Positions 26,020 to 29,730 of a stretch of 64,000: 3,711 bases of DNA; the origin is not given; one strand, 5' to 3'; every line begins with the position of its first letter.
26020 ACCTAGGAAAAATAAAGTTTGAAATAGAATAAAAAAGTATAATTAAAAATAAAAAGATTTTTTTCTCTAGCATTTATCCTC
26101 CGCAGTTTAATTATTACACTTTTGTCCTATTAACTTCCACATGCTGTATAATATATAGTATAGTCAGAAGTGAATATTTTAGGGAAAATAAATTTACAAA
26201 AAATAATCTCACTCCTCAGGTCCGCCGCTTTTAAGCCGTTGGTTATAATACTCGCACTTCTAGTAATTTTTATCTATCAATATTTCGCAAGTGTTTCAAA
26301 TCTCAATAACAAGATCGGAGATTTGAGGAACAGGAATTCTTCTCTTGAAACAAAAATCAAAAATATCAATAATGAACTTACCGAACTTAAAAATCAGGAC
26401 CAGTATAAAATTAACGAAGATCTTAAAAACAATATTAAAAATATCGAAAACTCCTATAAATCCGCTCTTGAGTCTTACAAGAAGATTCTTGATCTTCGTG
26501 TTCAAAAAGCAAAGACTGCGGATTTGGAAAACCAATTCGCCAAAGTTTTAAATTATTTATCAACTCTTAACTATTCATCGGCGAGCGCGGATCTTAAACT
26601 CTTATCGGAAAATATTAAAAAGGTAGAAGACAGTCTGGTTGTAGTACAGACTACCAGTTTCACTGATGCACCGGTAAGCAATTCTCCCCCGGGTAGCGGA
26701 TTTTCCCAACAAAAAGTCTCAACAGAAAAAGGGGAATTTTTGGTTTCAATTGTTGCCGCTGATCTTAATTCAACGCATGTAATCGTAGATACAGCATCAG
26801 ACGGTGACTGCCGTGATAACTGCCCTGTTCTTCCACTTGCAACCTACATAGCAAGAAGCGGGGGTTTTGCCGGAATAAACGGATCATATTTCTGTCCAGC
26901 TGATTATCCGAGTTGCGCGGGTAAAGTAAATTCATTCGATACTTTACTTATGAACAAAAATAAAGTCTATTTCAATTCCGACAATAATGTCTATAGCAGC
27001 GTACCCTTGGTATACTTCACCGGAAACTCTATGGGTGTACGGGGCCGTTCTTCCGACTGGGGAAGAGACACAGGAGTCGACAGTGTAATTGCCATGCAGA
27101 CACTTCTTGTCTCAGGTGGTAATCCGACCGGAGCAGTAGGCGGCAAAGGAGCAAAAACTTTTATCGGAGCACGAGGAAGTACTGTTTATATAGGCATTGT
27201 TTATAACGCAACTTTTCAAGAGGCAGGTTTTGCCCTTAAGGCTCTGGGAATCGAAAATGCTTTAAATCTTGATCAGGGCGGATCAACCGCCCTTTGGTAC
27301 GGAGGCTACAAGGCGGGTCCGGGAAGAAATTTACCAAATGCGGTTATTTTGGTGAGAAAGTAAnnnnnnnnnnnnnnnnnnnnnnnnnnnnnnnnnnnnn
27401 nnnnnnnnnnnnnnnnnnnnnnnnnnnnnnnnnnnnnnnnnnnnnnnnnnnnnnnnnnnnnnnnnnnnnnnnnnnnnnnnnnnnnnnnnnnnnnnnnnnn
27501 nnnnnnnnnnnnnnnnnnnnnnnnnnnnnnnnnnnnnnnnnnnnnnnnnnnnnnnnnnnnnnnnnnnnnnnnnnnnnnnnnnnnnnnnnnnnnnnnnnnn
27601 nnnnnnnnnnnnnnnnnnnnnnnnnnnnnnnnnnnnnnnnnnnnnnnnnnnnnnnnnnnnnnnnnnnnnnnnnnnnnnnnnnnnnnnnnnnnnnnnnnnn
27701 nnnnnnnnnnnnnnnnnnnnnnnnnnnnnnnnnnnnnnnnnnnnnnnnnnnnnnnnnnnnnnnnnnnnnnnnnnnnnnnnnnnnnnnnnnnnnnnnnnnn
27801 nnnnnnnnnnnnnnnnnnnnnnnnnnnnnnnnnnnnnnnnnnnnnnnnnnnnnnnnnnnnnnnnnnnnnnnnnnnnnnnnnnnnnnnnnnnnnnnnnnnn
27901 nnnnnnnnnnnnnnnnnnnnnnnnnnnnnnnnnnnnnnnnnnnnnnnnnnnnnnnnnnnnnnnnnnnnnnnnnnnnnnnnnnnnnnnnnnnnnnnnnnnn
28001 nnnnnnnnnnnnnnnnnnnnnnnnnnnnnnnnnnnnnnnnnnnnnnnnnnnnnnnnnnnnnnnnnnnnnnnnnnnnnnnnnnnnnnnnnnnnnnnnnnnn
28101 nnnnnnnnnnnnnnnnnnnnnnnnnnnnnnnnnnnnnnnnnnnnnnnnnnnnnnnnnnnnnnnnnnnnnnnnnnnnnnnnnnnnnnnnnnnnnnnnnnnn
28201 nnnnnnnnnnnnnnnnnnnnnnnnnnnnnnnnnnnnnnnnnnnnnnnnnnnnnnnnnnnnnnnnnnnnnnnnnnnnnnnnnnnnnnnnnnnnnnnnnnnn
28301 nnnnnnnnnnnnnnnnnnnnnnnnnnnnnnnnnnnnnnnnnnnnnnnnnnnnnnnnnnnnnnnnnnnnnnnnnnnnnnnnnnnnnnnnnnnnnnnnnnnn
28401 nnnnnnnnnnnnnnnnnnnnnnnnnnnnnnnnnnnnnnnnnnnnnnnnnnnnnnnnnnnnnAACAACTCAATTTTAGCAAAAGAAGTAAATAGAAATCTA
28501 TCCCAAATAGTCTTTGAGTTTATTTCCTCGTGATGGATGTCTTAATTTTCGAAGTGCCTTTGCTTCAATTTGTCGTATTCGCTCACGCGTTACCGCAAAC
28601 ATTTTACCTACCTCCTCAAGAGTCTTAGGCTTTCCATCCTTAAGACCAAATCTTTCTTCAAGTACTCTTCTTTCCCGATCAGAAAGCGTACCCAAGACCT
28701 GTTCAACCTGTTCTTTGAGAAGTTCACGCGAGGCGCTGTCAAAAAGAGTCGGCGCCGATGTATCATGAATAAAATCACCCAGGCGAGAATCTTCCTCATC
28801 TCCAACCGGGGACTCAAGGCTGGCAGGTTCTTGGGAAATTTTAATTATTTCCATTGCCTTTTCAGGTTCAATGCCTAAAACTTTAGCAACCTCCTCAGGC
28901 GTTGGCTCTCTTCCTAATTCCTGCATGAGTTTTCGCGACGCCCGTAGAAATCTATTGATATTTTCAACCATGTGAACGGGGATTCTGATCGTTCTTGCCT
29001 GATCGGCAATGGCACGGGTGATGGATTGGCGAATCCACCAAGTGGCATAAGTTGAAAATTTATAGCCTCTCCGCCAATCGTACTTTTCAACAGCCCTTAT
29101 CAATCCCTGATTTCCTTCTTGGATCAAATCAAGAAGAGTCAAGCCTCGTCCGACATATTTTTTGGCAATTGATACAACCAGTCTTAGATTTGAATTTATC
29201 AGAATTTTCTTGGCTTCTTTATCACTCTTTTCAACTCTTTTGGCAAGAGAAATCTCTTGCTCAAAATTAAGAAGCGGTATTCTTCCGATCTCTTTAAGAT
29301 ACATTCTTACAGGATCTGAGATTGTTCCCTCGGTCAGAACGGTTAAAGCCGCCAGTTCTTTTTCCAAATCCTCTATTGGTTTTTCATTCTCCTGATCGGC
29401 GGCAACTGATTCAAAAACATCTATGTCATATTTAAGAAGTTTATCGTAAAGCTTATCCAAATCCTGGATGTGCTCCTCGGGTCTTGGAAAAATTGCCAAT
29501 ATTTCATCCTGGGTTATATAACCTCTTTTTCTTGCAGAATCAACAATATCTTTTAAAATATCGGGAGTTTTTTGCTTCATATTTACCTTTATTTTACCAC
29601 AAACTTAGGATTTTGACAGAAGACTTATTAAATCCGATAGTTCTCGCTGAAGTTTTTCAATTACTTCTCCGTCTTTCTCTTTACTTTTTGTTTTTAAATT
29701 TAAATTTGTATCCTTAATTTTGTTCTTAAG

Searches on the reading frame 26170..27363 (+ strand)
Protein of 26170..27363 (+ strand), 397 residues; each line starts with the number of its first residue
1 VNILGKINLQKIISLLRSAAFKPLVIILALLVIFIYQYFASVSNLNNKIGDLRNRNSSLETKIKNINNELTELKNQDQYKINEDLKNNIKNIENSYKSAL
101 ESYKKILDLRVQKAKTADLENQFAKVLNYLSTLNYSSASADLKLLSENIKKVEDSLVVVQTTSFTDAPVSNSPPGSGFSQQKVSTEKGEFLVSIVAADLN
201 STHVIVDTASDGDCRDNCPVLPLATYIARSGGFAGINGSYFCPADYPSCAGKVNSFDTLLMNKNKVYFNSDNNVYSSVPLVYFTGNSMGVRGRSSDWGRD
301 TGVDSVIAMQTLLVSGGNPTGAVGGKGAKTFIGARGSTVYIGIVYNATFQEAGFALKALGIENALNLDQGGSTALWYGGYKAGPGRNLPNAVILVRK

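Call 77: search_protein_families(library=pfam, proteins=[window:26170-27363:+], max_evalue=0.01)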
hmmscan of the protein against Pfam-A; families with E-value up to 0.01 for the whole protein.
window:26170-27363:+ (397 aa): 5 families
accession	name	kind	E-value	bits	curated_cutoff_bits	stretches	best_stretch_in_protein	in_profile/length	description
PF09992.14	NAGPA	-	5.5e-10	40.1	25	1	234-394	5-168/169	Phosphodiester glycosidase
PF06810.17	Phage_scaffold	-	0.00047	20.6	35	1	44-130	31-114/170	Phage capsid assembly scaffolding protein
PF25762.1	HAUS1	-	0.0027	18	40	1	36-156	103-221/236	HAUS augmin-like complex subunit 1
PF04977.20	DivIC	-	0.006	16.8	28.9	1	24-79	1-56/80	Septum formation initiator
PF15035.11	Rootletin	-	0.0083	16.6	36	0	41-127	17-99/188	Ciliary rootlet component, centrosome cohesion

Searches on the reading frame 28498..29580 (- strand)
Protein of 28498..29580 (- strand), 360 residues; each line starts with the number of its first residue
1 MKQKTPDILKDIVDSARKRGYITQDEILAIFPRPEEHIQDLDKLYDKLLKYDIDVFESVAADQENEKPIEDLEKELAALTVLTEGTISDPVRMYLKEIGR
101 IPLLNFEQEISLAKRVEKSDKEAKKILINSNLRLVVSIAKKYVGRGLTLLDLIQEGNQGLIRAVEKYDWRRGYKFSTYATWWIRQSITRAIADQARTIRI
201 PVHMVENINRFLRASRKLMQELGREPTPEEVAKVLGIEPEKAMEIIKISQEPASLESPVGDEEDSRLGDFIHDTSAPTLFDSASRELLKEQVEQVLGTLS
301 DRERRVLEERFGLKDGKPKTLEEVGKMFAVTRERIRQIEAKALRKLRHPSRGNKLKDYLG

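Call 77: search_protein_families(library=pfam, proteins=[window:28498-29580:-], max_evalue=0.01)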
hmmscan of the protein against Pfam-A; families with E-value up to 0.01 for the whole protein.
window:28498-29580:- (360 aa): 5 families
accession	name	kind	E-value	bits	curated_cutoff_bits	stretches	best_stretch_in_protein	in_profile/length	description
PF04539.22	Sigma70_r3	-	4.6e-26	91.2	25.3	1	206-278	1-73/78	Sigma-70 region 3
PF04542.20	Sigma70_r2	-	2.3e-23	82.2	24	1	127-197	1-71/71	Sigma-70 region 2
PF04545.22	Sigma70_r4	-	1e-19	70.2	24.1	1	295-348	1-50/50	Sigma-70, region 4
PF00140.25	Sigma70_r1_2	-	4.8e-16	58.9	22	1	89-122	1-34/34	Sigma-70 factor, region 1.2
PF03979.19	Sigma70_r1_1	-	9.4e-09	35.6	22.5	1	7-68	5-69/81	Sigma-70 factor, region 1.1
